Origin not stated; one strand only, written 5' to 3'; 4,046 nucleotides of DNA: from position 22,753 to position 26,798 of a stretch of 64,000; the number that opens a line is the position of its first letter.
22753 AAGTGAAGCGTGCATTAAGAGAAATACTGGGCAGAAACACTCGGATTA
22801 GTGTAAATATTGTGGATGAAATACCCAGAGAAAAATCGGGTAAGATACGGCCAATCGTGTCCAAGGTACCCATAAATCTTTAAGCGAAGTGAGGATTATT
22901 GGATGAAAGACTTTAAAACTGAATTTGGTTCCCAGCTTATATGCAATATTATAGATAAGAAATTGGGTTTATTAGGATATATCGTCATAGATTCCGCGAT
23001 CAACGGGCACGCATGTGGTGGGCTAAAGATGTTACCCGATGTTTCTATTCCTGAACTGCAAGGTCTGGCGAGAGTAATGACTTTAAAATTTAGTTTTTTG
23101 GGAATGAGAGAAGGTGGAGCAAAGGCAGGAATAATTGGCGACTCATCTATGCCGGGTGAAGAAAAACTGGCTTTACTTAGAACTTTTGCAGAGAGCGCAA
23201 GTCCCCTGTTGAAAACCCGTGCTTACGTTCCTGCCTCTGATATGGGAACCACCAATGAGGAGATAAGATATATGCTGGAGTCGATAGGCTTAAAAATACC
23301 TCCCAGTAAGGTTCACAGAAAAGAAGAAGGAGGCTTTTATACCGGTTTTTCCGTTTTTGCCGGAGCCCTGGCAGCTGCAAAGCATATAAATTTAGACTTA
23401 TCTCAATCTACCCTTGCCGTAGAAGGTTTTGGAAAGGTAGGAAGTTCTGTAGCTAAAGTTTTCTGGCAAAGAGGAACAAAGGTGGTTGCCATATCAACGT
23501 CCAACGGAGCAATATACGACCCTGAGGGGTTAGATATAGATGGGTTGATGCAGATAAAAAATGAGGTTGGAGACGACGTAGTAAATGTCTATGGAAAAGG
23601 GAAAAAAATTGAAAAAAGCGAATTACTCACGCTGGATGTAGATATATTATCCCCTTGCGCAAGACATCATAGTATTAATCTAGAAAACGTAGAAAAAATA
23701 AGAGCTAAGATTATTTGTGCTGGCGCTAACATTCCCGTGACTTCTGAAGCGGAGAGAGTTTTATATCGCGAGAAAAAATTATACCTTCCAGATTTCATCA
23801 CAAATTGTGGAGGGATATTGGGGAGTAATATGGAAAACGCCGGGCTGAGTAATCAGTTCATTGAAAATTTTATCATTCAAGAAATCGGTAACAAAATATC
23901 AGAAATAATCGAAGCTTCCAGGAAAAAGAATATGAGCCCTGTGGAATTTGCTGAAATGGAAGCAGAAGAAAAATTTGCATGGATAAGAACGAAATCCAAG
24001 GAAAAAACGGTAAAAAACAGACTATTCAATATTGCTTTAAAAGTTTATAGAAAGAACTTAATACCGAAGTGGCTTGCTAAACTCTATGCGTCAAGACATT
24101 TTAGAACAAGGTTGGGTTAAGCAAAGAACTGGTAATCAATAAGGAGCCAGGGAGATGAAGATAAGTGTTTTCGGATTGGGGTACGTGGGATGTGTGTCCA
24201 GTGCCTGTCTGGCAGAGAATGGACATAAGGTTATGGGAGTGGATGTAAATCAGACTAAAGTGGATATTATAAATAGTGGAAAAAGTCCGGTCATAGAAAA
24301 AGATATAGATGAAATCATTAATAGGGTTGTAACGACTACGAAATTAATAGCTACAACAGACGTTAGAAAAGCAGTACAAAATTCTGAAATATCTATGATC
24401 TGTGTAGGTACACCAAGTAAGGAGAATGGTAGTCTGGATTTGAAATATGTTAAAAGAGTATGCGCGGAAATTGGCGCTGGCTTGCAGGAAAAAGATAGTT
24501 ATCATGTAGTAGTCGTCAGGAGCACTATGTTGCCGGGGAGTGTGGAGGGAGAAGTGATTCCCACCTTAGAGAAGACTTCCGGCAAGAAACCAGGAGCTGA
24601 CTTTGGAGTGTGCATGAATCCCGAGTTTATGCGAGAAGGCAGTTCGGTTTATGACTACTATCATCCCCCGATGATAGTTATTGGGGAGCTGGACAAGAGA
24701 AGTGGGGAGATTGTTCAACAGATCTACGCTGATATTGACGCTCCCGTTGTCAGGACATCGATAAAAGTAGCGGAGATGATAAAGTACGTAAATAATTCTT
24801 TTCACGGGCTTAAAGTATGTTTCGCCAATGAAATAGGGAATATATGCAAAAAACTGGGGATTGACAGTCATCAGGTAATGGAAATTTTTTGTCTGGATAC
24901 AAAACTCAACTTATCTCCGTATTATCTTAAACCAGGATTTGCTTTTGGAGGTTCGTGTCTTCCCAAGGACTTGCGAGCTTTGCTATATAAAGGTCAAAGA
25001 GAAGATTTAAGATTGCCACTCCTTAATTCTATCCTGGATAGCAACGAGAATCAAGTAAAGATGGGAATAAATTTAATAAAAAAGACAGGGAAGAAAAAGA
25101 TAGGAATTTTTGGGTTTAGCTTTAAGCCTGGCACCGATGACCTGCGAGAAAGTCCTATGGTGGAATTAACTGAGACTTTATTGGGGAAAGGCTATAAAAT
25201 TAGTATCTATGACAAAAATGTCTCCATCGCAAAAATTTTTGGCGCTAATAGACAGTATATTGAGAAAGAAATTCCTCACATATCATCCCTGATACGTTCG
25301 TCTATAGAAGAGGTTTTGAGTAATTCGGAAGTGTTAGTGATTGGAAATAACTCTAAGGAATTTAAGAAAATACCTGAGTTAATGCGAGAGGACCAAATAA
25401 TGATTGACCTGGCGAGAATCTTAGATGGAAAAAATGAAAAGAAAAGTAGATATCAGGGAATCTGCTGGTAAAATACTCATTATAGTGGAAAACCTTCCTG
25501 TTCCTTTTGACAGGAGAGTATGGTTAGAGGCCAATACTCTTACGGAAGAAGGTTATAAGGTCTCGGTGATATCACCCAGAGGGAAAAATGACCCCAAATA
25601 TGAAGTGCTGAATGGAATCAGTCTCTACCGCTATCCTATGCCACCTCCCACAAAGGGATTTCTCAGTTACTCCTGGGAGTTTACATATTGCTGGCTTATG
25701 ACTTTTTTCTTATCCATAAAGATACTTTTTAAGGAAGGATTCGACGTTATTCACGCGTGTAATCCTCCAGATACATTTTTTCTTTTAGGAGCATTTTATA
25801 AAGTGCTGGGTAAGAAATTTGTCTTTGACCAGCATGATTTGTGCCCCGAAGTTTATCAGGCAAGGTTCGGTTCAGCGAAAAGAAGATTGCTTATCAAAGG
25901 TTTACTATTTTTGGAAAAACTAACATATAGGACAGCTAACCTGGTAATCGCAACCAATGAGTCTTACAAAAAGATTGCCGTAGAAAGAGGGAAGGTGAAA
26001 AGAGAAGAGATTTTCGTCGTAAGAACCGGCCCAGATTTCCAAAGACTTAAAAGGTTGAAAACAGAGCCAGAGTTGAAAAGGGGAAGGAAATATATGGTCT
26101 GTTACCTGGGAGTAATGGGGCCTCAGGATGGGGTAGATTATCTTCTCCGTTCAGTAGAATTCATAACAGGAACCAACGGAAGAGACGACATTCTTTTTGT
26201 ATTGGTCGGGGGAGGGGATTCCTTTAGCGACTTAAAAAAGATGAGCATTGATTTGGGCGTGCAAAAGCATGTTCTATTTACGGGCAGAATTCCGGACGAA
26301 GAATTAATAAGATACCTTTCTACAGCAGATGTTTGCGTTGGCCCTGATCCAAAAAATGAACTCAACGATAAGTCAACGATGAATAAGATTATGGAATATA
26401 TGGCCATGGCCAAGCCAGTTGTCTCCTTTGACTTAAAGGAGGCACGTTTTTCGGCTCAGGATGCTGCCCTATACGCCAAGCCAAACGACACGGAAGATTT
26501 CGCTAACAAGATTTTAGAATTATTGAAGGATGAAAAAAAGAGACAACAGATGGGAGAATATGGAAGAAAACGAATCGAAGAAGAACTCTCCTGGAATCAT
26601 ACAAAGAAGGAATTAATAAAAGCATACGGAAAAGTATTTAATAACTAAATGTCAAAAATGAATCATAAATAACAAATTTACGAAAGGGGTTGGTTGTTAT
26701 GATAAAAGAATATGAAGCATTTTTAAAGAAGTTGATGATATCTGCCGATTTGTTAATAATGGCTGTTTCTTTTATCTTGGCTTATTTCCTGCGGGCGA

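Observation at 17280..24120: Unusual decoration module inside the polysaccharide locus: FemAB/GNAT-like, Fe-S protein, methyltransferase, PaaK/CapK-like adenylating enzyme and Leu/Phe-type amino-acid dehydrogenase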

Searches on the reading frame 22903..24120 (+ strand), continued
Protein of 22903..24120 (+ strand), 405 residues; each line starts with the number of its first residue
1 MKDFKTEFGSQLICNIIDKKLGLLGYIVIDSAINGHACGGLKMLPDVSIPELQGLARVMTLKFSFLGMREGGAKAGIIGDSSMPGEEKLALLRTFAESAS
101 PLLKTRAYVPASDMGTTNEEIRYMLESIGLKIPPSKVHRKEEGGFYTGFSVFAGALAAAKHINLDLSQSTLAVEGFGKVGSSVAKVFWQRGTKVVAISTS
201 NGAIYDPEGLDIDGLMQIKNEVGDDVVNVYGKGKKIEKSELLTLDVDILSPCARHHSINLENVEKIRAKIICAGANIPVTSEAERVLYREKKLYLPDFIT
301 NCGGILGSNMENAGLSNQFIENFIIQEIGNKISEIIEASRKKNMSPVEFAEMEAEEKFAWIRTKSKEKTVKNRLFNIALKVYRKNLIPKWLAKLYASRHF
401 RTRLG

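Call 50: find_related_loci(query=A3, collection=metagenome_contigs, flank=8000)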
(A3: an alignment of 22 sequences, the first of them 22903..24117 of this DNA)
Query A3 (405 aa) in metagenome_contigs; peptide patterns used: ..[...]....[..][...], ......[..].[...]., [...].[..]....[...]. (x = any residue, [..] = any of these).
600 stretches matched a pattern (row limit reached: there are more); 550 encode a relative of the query (tblastn E <= 1e-3); the best 80 are kept; 80 distinct loci.
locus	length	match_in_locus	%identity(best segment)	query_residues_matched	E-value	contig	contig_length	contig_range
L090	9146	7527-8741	81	1-405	0e+0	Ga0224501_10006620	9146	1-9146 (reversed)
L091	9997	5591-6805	79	1-405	0e+0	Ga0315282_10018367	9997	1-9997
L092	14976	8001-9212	75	1-404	0e+0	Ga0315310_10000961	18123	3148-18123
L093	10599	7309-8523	73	1-405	0e+0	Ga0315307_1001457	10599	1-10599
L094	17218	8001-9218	73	1-404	0e+0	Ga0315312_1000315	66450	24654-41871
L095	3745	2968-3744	83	1-259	4e-147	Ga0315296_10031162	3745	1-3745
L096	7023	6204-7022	72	1-273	2e-130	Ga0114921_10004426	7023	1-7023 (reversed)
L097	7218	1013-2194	49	10-404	9e-125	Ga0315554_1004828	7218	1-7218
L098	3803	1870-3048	47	10-403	3e-126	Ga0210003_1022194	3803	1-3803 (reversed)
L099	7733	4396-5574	47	10-403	1e-123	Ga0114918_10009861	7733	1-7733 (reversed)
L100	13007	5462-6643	47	10-404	8e-121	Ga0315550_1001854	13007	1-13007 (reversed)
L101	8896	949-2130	47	10-404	2e-120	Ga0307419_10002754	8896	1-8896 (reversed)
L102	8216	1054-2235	44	10-404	2e-118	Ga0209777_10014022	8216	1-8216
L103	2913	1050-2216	47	10-400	8e-120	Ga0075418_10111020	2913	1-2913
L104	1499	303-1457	46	17-402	8e-125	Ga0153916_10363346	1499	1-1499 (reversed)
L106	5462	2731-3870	46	24-404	5e-111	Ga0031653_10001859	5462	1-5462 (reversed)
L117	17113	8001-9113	44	17-388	3e-101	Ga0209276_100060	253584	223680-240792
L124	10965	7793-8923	43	23-401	6e-98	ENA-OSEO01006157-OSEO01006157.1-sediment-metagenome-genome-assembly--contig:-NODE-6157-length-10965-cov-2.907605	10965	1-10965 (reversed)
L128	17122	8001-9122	43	26-400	3e-94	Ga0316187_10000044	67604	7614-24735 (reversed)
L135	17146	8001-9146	39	23-405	2e-96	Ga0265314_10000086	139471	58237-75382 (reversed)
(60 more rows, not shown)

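Call 54: search_protein_families(library=pfam, proteins=[L135:6394-7881:+, L097:189-1013:+, L097:2210-3262:-, L128:10947-11927:+, L117:3383-4597:+, L128:9168-9743:+, L094:9534-10742:+, L124:2519-3208:-], max_evalue=0.001)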
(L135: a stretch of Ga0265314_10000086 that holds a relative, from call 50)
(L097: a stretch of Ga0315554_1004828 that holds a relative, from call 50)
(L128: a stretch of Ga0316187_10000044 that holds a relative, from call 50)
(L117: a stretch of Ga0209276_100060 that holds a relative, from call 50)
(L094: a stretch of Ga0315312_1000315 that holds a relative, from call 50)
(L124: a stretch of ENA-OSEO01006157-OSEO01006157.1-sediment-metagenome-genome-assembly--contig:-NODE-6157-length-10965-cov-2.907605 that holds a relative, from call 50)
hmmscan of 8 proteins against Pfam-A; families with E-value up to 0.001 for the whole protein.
L135:6394-7881:+ (495 aa): 2 families
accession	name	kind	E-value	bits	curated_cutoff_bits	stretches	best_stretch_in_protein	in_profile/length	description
PF02310.24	B12-binding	-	2e-22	79.7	32.1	1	28-134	14-120/121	B12 binding domain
PF04055.27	Radical_SAM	-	1.2e-16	61.8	29.5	1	198-363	2-165/166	Radical SAM superfamily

L097:189-1013:+ (274 aa): 5 families
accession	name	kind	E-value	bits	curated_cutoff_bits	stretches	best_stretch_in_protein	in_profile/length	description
PF08241.18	Methyltransf_11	-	2.6e-15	57.3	21.2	1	75-157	18-95/95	Methyltransferase domain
PF13649.12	Methyltransf_25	-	5.6e-13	49.8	27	1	75-153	21-97/97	Methyltransferase domain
PF13847.12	Methyltransf_31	-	3.6e-11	43.4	27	1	74-158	27-110/145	Methyltransferase domain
PF01209.24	Ubie_methyltran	-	3.4e-08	33.6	20.1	1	57-157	54-151/233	ubiE/COQ5 methyltransferase family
PF08242.18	Methyltransf_12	-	2.3e-06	28.7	30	1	69-155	12-98/98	Methyltransferase domain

L097:2210-3262:- (350 aa): 4 families
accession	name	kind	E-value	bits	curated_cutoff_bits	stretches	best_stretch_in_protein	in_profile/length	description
PF01408.29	GFO_IDH_MocA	-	9.9e-29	100.9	24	1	7-125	1-119/120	Oxidoreductase family, NAD-binding Rossmann fold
PF22725.1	GFO_IDH_MocA_C3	-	3.4e-10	40.4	27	1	135-254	2-123/124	GFO/IDH/MocA C-terminal domain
PF02894.22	GFO_IDH_MocA_C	-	3.1e-08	34.1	22.9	1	138-347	1-211/218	Oxidoreductase family, C-terminal alpha/beta domain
PF03447.22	NAD_binding_3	-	2e-06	28.9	24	1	21-123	12-114/116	Homoserine dehydrogenase, NAD binding domain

L128:10947-11927:+ (326 aa): 1 family
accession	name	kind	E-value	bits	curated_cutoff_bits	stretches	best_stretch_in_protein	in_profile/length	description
PF00682.25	HMGL-like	-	1.2e-47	163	29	1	8-263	2-260/260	HMGL-like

L117:3383-4597:+ (404 aa): 1 family
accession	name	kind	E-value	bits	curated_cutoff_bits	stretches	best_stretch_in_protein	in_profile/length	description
PF00291.31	PALP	-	1.6e-11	44.6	35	1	66-260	21-213/295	Pyridoxal-phosphate dependent enzyme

L128:9168-9743:+ (191 aa): 2 families
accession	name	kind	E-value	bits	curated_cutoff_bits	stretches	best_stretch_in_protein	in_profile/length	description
PF00881.29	Nitroreductase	-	2.1e-23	83.8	23.5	1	17-167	2-167/167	Nitroreductase family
PF14512.11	TM1586_NiRdase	-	1.1e-09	38.7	27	1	36-64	161-189/215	Putative TM nitroreductase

L094:9534-10742:+ (402 aa): 2 families
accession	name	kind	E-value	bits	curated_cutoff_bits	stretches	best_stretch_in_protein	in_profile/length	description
PF02786.22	CPSase_L_D2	-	7.8e-06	26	19.8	1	250-298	139-187/211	Carbamoyl-phosphate synthase L chain, ATP binding domain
PF15632.11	ATPgrasp_Ter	-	8.6e-06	26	29.1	1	224-318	25-112/131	ATP-grasp in the biosynthetic pathway with Ter operon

L124:2519-3208:- (229 aa): 0 families

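Call 71: search_solved_structures(query=window:22903-24120:+, max_evalue=1e-40, show_alignments=1)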
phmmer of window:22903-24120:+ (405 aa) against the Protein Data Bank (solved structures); distinct sequences matched with E-value up to 1e-40: 3.
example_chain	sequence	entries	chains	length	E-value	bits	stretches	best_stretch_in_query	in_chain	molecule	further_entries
1b26_A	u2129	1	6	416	4.8e-43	150.9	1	24-311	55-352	GLUTAMATE DEHYDROGENASE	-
1b3b_A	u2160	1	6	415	6.2e-43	150.5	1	24-312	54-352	PROTEIN (GLUTAMATE DEHYDROGENASE)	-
2tmg_A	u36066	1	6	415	8.4e-43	150.1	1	24-312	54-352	PROTEIN (GLUTAMATE DEHYDROGENASE)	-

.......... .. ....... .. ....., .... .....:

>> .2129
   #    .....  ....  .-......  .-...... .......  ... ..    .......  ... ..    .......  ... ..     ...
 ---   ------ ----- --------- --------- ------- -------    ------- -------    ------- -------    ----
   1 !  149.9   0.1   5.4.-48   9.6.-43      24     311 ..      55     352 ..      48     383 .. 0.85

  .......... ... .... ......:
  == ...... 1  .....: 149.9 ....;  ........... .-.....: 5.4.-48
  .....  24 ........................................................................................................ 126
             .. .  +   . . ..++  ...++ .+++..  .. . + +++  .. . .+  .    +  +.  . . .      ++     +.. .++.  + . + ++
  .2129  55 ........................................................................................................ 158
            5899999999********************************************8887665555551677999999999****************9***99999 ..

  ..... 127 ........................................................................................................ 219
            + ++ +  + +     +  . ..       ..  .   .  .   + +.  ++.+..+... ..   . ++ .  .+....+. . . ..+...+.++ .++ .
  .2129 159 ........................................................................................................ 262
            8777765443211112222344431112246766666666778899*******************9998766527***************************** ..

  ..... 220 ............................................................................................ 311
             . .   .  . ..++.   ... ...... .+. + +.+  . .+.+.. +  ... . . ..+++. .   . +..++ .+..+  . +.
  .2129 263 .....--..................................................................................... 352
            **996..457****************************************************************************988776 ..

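Call 84: list_cluster_members(proteins=[P0339, P0329, P0298, P0287, P0251, P0257, P0314, P0322, P0323, P0342])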
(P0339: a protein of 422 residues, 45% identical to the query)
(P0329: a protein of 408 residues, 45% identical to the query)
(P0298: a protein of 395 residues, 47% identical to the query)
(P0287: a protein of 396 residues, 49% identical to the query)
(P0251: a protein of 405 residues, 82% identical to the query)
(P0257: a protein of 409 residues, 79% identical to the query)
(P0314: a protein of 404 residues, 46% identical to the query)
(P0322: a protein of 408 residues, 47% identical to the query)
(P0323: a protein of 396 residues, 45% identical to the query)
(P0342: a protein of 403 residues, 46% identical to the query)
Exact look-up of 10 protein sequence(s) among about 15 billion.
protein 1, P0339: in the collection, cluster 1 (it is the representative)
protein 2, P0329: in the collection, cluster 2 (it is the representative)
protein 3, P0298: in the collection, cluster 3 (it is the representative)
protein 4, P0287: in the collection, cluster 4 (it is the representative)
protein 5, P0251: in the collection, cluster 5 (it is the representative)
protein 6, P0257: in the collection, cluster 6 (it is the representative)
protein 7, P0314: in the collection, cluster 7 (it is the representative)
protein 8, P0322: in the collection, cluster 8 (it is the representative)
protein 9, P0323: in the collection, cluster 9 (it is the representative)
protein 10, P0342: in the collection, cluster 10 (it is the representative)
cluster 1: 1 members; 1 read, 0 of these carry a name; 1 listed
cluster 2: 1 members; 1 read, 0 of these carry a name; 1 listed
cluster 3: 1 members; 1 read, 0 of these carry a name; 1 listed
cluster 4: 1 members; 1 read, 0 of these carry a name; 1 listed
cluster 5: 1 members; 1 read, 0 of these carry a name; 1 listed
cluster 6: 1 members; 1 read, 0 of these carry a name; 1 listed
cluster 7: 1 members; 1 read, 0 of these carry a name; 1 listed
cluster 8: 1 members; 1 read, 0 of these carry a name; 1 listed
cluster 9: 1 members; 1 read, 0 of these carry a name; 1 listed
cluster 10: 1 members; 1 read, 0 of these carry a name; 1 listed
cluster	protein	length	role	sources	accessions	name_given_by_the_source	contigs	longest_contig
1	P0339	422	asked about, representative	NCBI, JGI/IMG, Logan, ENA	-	-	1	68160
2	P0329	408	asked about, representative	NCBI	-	-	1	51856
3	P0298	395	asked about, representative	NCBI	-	-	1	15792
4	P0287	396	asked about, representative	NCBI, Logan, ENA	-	-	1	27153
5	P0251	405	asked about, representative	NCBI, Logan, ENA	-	-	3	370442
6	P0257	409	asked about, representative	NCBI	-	-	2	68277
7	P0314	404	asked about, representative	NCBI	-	-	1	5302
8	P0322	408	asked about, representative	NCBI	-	-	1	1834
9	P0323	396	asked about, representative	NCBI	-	-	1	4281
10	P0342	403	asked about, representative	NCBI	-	-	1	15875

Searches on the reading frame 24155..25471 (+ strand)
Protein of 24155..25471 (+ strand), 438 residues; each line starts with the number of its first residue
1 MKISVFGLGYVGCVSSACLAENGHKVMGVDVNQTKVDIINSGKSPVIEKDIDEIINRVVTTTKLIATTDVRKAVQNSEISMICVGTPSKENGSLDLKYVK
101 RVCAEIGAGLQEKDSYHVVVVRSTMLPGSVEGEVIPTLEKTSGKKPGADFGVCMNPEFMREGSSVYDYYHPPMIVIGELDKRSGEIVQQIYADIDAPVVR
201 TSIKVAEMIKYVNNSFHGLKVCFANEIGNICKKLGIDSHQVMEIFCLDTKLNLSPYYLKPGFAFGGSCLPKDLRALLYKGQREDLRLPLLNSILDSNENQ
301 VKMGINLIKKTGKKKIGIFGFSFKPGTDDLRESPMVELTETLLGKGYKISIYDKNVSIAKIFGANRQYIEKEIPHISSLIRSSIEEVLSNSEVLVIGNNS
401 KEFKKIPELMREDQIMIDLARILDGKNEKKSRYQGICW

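Call 3: search_protein_families(library=pfam, proteins=[window:24155-25471:+], max_evalue=0.01)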
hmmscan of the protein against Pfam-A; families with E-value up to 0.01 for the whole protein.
window:24155-25471:+ (438 aa): 6 families
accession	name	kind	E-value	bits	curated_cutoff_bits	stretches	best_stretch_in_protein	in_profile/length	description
PF03721.20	UDPG_MGDP_dh_N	-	1.4e-58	198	27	1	1-190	1-187/187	UDP-glucose/GDP-mannose dehydrogenase family, NAD binding domain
PF00984.24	UDPG_MGDP_dh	-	6.6e-30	103.5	25.4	1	205-298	2-93/94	UDP-glucose/GDP-mannose dehydrogenase family, central domain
PF03720.21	UDPG_MGDP_dh_C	-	1.3e-16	61.3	30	1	317-424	1-102/103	UDP-glucose/GDP-mannose dehydrogenase family, UDP binding domain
PF01210.29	NAD_Gly3P_dh_N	-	2.5e-05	24.7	23.1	1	2-86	1-79/158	NAD-dependent glycerol-3-phosphate dehydrogenase N-terminus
PF02558.23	ApbA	-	0.0019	18.2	22.2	1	3-72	1-62/150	Ketopantoate reductase PanE/ApbA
PF03446.21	NAD_binding_2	-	0.002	18.6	21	0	2-85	1-64/161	NAD binding domain of 6-phosphogluconate dehydrogenase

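Call 5: search_protein_families(library=ncbifam, proteins=[window:24155-25471:+], max_evalue=0.01)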
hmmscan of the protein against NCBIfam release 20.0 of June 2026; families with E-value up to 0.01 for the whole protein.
window:24155-25471:+ (438 aa): 12 families
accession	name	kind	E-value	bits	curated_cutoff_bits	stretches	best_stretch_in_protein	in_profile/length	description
TIGR03026.1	NDP-sugDHase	subfamily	3.2e-128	428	189.8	1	1-418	1-410/413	nucleotide sugar dehydrogenase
NF041297.1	UDPGDh_AglM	equivalog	5.3e-100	335.3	670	1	1-435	1-427/429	UDP-glucose 6-dehydrogenase AglM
NF047673.2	TeichurnBiosyTuaD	equivalog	6.1e-81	272.8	700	1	2-427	3-412/439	UDP-glucose 6-dehydrogenase TuaD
NF040825.1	UDPMaNacDH_Arch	equivalog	6.8e-50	170.1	750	1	1-357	1-352/418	UDP-N-acetyl-D-mannosamine dehydrogenase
NF008286.0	PRK11064.1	equivalog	1.2e-44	152.5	459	1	2-422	5-418/420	UDP-N-acetyl-D-mannosamine dehydrogenase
NF011631.0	PRK15057.1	equivalog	3.2e-40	138.4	757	1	1-362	1-345/388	UDP-glucose 6-dehydrogenase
NF011729.0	PRK15182.1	equivalog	1.2e-24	86.9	592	1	2-360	8-361/425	Vi polysaccharide biosynthesis UDP-N-acetylglucosamine C-6 dehydrogenase TviB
NF000941.0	PRK00094.1-3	equivalog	2.6e-07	30.2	423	1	2-87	3-82/336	NAD(P)H-dependent glycerol-3-phosphate dehydrogenase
NF000942.0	PRK00094.1-4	subfamily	0.0028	16.9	257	1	1-90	3-84/334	NAD(P)H-dependent glycerol-3-phosphate dehydrogenase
NF043037.1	ThreonDh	equivalog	0.0046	16.4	350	0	2-44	4-46/297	L-threonate dehydrogenase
NF042925.1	FHMPC_DH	equivalog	0.0052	16.1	500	1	1-80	1-81/304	5-formyl-3-hydroxy-2-methylpyridine 4-carboxylate 5-dehydrogenase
NF047863.1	VapCLeptosp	equivalog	0.0073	16.6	140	0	349-413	65-128/130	type II toxin-antitoxin system tRNA(fMet)-specific endonuclease VapC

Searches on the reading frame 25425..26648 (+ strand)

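Call 3: search_protein_families(library=pfam, proteins=[window:25425-26648:+], max_evalue=0.01)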
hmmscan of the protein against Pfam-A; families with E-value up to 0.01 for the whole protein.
window:25425-26648:+ (407 aa): 5 families
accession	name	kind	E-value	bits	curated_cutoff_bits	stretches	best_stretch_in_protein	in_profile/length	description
PF00534.26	Glycos_transf_1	-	4e-25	88.8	26.4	1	214-383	7-172/172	Glycosyl transferases group 1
PF13692.12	Glyco_trans_1_4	-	2.6e-23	83.3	27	1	224-369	3-142/142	Glycosyl transferases group 1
PF13439.12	Glyco_transf_4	-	5.5e-15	56.2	28.5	1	33-206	9-169/170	Glycosyltransferase Family 4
PF13579.12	Glyco_trans_4_4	-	2e-12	48.2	29.7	1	31-202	6-158/158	Glycosyl transferase 4-like domain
PF13524.12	Glyco_trans_1_2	-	6.7e-10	39.5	25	1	282-397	28-142/144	Glycosyl transferase-like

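Call 73: search_protein_families(library=ncbifam, proteins=[window:25425-26648:+], max_evalue=1e-10)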
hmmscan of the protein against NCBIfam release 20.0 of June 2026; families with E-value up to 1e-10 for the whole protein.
window:25425-26648:+ (407 aa): 7 families
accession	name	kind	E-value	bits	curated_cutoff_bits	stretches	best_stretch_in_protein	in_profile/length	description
TIGR04063.1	stp3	hypoth_equivalog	1.6e-23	83.3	442.05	1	163-404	150-395/397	TIGR04063 family PEP-CTERM/XrtA system glycosyltransferase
NF041876.1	EPS_EpsE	equivalog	4.1e-15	55.9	400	1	173-391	165-383/389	exopolysaccharide biosynthesis GT4 family glycosyltransferase EpsE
TIGR03449.1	mycothiol_MshA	equivalog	9.4e-15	54.4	462.5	1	170-404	165-403/406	D-inositol-3-phosphate glycosyltransferase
TIGR03087.1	stp1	hypoth_equivalog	7.8e-14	51.6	316.65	1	276-396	275-389/397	TIGR03087 family PEP-CTERM/XrtA system glycosyltransferase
NF047676.1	TeichurnBiosyTuaH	equivalog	8.7e-13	47.9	550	1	163-399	151-382/384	teichuronic acid biosynthesis protein TuaH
NF007640.0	PRK10307.1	subfamily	1.6e-12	47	276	1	195-401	195-404/411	WcaI family glycosyltransferase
NF047684.1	TeichurnBiosyTuaC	equivalog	2.3e-11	43.3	550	1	169-405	163-390/391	teichuronic acid biosynthesis protein TuaC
